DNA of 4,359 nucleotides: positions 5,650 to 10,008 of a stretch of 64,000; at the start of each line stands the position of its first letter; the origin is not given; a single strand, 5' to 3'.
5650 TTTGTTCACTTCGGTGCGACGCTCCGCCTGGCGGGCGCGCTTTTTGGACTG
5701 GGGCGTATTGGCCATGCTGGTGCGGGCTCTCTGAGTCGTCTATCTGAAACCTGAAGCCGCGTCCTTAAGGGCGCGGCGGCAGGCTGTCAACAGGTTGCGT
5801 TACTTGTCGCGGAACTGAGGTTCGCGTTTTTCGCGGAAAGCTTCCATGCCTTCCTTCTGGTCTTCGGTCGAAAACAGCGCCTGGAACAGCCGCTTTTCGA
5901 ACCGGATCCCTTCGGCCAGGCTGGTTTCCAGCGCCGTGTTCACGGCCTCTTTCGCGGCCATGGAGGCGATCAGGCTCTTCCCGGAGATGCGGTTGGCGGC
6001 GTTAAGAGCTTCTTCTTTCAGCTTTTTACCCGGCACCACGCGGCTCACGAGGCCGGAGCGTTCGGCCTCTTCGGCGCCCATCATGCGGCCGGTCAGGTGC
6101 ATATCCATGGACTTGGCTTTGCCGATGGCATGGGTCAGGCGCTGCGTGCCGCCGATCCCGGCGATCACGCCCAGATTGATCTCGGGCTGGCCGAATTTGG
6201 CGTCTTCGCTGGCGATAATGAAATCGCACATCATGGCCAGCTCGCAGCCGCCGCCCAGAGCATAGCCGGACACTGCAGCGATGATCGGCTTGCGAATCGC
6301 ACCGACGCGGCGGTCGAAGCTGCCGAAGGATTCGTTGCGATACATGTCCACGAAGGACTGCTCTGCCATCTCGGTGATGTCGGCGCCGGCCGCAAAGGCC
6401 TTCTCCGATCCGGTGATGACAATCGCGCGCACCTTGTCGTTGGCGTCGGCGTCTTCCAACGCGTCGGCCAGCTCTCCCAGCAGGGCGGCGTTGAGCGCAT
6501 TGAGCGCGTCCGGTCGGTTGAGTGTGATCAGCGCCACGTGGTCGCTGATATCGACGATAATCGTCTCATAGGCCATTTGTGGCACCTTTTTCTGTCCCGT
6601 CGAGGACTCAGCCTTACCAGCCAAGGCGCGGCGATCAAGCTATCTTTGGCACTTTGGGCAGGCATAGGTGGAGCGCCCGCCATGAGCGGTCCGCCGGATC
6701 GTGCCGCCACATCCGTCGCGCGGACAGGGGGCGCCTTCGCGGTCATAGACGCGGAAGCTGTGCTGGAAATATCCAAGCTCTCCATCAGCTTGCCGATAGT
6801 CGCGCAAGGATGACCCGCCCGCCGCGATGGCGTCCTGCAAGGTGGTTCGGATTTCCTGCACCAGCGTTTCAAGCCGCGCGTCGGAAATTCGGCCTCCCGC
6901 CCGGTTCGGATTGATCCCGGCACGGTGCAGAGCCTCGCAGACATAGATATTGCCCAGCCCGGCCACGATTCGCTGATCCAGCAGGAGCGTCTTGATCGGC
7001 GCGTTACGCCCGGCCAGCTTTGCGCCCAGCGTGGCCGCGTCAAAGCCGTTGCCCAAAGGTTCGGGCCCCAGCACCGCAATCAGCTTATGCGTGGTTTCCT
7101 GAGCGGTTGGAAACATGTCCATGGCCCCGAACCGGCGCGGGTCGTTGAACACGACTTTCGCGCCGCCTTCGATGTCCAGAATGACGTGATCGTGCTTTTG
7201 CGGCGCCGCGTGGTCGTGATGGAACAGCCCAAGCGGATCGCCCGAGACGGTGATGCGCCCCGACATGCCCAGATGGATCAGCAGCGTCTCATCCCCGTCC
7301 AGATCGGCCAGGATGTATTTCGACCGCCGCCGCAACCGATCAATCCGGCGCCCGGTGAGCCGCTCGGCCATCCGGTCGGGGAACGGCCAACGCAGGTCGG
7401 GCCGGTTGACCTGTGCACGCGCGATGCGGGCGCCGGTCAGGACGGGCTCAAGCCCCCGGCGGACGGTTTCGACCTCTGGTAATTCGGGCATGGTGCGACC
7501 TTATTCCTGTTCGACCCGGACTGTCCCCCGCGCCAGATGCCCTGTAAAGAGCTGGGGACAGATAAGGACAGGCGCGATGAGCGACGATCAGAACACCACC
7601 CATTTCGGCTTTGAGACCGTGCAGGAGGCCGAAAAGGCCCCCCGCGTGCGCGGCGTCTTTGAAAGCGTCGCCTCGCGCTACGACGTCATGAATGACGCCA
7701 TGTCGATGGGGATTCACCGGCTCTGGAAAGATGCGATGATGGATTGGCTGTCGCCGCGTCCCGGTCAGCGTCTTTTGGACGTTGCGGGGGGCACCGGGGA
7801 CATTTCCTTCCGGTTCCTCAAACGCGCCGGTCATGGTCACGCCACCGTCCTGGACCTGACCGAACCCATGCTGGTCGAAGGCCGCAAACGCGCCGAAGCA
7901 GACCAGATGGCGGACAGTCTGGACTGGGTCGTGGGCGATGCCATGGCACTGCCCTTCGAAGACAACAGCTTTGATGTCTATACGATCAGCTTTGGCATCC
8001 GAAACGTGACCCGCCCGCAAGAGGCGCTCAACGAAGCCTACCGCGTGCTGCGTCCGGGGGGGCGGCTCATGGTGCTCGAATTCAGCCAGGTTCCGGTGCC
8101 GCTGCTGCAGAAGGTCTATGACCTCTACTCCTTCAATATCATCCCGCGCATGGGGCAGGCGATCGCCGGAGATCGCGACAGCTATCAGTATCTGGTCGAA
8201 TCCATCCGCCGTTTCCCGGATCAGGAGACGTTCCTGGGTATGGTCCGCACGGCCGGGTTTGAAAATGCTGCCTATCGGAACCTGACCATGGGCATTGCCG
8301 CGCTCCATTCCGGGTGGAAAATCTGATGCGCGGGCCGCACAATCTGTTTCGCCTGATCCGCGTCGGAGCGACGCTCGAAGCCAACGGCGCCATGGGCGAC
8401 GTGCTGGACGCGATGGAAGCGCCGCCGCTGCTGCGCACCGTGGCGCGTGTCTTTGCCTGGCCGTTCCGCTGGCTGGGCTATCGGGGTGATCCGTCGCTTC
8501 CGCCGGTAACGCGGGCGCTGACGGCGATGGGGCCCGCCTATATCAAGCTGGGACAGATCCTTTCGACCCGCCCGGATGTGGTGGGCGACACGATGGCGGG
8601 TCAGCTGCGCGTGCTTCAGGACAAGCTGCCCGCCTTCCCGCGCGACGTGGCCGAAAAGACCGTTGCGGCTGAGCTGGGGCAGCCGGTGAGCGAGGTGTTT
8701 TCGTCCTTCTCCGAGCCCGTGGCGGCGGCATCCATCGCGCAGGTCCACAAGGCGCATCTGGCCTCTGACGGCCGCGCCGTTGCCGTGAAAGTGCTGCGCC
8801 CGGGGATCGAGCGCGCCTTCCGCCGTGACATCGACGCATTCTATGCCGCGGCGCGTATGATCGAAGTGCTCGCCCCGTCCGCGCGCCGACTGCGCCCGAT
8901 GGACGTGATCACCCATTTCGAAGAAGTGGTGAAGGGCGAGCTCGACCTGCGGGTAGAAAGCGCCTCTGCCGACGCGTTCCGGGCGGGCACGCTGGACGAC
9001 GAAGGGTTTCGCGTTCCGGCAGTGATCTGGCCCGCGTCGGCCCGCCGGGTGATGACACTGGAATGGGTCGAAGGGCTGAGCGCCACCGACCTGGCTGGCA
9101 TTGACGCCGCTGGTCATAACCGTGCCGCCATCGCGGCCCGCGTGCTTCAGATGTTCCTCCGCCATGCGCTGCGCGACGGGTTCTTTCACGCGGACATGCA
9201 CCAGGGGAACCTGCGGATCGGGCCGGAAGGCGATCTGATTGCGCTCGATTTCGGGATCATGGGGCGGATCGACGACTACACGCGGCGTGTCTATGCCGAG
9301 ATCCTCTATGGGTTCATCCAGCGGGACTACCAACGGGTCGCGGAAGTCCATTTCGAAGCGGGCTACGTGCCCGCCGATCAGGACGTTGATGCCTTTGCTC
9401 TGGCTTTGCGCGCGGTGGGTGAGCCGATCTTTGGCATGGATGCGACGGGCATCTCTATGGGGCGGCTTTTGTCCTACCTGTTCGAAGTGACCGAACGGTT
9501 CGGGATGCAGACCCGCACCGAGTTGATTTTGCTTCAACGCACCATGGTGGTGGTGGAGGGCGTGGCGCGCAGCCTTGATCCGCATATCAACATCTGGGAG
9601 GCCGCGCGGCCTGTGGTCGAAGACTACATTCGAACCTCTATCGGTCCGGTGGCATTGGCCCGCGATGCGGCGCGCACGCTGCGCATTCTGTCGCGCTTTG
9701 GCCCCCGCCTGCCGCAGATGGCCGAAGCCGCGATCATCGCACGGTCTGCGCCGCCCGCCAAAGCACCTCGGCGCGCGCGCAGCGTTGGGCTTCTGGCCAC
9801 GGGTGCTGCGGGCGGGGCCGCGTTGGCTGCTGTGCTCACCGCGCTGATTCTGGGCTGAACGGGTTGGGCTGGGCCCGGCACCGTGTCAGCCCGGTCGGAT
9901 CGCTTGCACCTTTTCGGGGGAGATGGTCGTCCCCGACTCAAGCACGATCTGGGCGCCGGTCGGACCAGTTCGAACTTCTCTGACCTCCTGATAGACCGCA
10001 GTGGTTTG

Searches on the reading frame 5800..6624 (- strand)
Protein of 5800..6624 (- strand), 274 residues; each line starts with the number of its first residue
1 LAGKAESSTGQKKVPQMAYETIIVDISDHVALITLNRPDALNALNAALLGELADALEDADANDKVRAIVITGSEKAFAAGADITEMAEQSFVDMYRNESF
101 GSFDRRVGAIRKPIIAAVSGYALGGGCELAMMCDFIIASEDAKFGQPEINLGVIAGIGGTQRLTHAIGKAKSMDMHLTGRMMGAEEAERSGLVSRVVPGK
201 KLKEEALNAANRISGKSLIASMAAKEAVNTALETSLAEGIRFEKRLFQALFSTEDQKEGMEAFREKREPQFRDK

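Call 59: search_protein_families(library=ncbifam, proteins=[window:5800-6624:-], max_evalue=1e-8)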
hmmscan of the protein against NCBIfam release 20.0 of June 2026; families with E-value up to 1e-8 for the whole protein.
window:5800-6624:- (274 aa): 72 families (the best 25 are shown)
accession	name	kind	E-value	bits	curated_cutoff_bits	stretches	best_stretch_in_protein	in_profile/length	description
NF004517.0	PRK05862.1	equivalog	3.5e-120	400.3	396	1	17-273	1-256/257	enoyl-CoA hydratase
NF007239.0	PRK09674.1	equivalog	1e-89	300.4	371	1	19-272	3-255/257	2,3-dehydroadipyl-CoA hydratase PaaF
NF006007.0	PRK08138.1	subfamily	8e-86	287.6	355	1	22-273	9-260/261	enoyl-CoA hydratase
NF004475.0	PRK05809.1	subfamily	2.5e-82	276.3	394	1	17-274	1-260/260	short-chain-enoyl-CoA hydratase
NF051848.1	EnCoAHydtEchA19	equivalog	7.8e-77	258.3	400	1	22-273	2-257/258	enoyl-CoA hydratase EchA19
NF005803.0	PRK07658.1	equivalog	2.4e-68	230.3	313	1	21-274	3-257/257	enoyl-CoA hydratase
NF005802.0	PRK07657.1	equivalog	2.6e-65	220.5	363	1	22-272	5-258/260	enoyl-CoA hydratase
NF006100.0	PRK08252.1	subfamily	1.1e-61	208.6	282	1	20-272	3-252/254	crotonase/enoyl-CoA hydratase family protein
NF004634.0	PRK05980.1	equivalog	4.5e-61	206.5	375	1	20-272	3-261/263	crotonase/enoyl-CoA hydratase family protein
NF004840.0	PRK06190.1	equivalog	5.5e-59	199.9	253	1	20-262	4-246/260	enoyl-CoA hydratase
NF042430.2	EnCoAhydt_DpgD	equivalog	7.3e-58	196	400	1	27-272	4-256/258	enoyl-CoA-hydratase DpgD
NF005073.0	PRK06495.1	subfamily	6.6e-55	186.2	296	1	19-273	3-256/257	enoyl-CoA hydratase/isomerase family protein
NF004794.0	PRK06142.1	equivalog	1e-53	182.8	308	1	17-273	3-272/273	crotonase/enoyl-CoA hydratase family protein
NF006566.0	PRK09076.1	subfamily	1.4e-53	182.1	286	1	20-273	5-259/260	enoyl-CoA hydratase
NF006008.0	PRK08139.1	equivalog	5.6e-52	176.9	313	1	17-273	8-265/266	enoyl-CoA hydratase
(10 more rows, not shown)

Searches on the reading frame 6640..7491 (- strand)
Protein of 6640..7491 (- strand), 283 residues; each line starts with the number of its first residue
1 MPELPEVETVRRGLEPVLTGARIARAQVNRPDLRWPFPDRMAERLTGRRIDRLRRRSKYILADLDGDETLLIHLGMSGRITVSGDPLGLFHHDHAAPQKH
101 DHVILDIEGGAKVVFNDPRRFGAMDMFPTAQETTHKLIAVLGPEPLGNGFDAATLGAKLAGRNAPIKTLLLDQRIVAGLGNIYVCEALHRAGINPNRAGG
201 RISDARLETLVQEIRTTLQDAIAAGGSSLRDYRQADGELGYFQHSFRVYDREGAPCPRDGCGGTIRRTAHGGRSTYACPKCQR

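Call 59: search_protein_families(library=ncbifam, proteins=[window:6640-7491:-], max_evalue=1e-8)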
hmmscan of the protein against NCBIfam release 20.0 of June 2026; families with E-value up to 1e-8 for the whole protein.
window:6640-7491:- (283 aa): 7 families
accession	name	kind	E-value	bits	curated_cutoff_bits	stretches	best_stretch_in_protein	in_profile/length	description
NF002211.1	PRK01103.1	equivalog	1.7e-106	355.7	212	1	1-283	1-274/274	bifunctional DNA-formamidopyrimidine glycosylase/DNA-(apurinic or apyrimidinic site) lyase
TIGR00577.1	fpg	equivalog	9.4e-83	277.7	203.3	1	1-282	1-276/276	DNA-formamidopyrimidine glycosylase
NF011385.0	PRK14810.1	equivalog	3e-71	240.1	423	1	1-283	1-272/272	DNA-formamidopyrimidine glycosylase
NF011386.0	PRK14811.1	equivalog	2.2e-67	227.1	414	1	1-283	1-263/269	DNA-formamidopyrimidine glycosylase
NF010551.0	PRK13945.1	equivalog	5.2e-60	203.2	348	1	1-283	1-282/282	DNA-formamidopyrimidine glycosylase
NF007763.0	PRK10445.1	equivalog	9.4e-26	90.8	252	1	1-283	1-263/263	endonuclease VIII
NF040775.1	endonuc_Nei2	equivalog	7.9e-23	81.2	400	1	5-283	2-252/252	endonuclease VIII Nei2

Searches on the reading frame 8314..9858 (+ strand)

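Call 23: search_protein_families(library=ncbifam, proteins=[window:8314-9858:+], max_evalue=1e-10)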
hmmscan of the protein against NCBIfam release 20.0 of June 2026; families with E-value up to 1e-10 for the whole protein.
window:8314-9858:+ (514 aa): 3 families
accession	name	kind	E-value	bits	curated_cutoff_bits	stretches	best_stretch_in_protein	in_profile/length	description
TIGR01982.1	UbiB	equivalog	1.3e-154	515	487.55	1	12-447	2-434/436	2-polyprenylphenol 6-hydroxylase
NF003404.0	PRK04750.1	equivalog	9.5e-124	413.9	667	1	11-476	4-471/529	ubiquinone biosynthesis regulatory protein kinase UbiB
NF050082.1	ATPase_MABP1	exception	1.7e-32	112.8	800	1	77-360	65-346/435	macrolide-binding ATPase MABP-1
